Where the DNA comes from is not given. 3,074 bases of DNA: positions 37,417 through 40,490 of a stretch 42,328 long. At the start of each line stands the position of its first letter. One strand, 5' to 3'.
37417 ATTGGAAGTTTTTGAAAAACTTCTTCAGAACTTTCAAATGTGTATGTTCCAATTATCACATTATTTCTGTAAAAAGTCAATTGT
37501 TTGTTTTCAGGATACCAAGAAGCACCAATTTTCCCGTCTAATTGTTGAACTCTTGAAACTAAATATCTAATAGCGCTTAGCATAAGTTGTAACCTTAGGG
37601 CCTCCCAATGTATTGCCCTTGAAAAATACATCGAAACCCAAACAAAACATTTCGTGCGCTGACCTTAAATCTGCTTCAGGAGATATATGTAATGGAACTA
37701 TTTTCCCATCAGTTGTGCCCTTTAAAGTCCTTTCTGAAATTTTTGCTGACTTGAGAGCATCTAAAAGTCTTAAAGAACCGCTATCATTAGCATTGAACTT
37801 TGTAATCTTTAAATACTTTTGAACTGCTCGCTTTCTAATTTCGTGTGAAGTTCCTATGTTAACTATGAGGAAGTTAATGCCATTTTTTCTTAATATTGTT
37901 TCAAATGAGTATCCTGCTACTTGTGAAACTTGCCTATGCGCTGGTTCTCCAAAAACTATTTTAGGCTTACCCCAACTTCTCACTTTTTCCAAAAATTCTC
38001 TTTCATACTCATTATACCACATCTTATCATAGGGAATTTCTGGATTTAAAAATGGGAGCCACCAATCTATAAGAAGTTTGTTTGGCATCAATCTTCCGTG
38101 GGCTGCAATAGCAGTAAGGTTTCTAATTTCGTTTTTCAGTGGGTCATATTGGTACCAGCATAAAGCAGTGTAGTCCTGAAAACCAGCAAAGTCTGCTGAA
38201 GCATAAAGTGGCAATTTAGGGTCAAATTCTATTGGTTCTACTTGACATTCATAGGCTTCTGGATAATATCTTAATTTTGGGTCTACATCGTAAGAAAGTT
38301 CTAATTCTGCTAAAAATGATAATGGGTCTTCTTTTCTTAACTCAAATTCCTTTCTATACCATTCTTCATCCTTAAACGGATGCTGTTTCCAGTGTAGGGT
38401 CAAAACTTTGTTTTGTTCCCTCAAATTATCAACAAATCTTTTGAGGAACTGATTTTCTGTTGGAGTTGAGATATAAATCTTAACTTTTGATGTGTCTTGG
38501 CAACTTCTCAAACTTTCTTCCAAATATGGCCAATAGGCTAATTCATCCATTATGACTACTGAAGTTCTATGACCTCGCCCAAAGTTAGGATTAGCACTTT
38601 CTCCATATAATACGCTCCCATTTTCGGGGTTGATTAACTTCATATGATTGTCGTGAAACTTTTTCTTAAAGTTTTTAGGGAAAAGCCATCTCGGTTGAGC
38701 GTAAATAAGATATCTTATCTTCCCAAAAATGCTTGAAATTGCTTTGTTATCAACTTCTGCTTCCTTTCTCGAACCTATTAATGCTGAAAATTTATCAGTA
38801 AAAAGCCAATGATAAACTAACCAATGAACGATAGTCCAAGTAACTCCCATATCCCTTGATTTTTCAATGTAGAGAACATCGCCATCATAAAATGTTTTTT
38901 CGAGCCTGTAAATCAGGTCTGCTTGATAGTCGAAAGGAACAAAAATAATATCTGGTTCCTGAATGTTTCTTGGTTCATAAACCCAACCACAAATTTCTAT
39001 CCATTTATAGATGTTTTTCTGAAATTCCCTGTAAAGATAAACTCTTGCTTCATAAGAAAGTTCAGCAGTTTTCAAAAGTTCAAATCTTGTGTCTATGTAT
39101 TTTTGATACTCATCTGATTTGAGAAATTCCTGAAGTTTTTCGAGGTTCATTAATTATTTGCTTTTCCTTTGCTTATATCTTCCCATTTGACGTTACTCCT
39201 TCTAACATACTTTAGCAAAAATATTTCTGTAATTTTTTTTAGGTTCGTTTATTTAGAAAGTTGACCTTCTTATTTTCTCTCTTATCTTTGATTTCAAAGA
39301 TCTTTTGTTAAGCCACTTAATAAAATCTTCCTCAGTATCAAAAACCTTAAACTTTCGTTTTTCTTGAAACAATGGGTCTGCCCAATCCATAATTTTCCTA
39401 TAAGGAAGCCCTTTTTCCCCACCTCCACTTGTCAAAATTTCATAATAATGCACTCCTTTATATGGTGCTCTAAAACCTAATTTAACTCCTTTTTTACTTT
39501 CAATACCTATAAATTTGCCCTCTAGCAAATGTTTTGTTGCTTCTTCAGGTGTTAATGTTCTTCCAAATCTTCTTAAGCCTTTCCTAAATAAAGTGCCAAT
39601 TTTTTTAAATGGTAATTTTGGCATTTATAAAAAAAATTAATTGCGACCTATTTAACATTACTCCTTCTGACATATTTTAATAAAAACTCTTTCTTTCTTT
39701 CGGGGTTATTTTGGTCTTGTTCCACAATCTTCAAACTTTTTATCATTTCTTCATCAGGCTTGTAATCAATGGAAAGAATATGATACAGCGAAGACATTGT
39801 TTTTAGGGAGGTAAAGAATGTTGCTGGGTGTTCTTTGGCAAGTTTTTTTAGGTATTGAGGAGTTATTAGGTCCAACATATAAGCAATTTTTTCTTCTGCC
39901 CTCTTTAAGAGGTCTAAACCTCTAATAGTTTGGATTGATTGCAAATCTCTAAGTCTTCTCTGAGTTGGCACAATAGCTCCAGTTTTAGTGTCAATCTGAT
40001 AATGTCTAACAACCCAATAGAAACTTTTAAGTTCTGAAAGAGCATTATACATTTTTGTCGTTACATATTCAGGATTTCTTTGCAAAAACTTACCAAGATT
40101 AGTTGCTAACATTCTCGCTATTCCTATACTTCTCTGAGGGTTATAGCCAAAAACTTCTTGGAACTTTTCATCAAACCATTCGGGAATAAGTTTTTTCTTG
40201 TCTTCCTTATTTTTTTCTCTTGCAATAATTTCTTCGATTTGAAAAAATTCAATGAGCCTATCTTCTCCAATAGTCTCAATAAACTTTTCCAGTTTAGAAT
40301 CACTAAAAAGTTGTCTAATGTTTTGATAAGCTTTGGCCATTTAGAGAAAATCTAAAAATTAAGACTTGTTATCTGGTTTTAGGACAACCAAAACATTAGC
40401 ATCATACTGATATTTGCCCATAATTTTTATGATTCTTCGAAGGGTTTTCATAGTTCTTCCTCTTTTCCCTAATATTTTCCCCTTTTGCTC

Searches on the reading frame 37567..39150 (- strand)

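Call 63: search_protein_families(library=phrogs, proteins=[window:37567-39150:-], max_evalue=0.001)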
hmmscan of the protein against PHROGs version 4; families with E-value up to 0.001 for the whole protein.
window:37567-39150:- (527 aa): 3 families
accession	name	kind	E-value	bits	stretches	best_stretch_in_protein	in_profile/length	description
phrog_2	-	head and packaging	2.7e-23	83.6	1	56-337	256-506/807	terminase large subunit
phrog_5989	-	head and packaging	1.7e-18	67.9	1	74-269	144-318/347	terminase large subunit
phrog_9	-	head and packaging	4.5e-05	23.5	1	142-234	272-363/812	terminase large subunit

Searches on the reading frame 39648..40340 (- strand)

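Call 54: search_protein_families(library=phrogs, proteins=[window:39648-40340:-], max_evalue=0.001)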
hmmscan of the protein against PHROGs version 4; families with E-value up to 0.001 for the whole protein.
window:39648-40340:- (230 aa): 0 families

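Call 105: search_protein_families(library=pfam, proteins=[window:39648-40340:-], max_evalue=0.01)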
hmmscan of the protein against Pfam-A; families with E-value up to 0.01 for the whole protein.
window:39648-40340:- (230 aa): 1 family
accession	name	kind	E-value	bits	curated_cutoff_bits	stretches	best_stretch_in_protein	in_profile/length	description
PF11333.13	DUF3135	-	0.0083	16.9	22.7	0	159-183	3-27/81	Protein of unknown function (DUF3135)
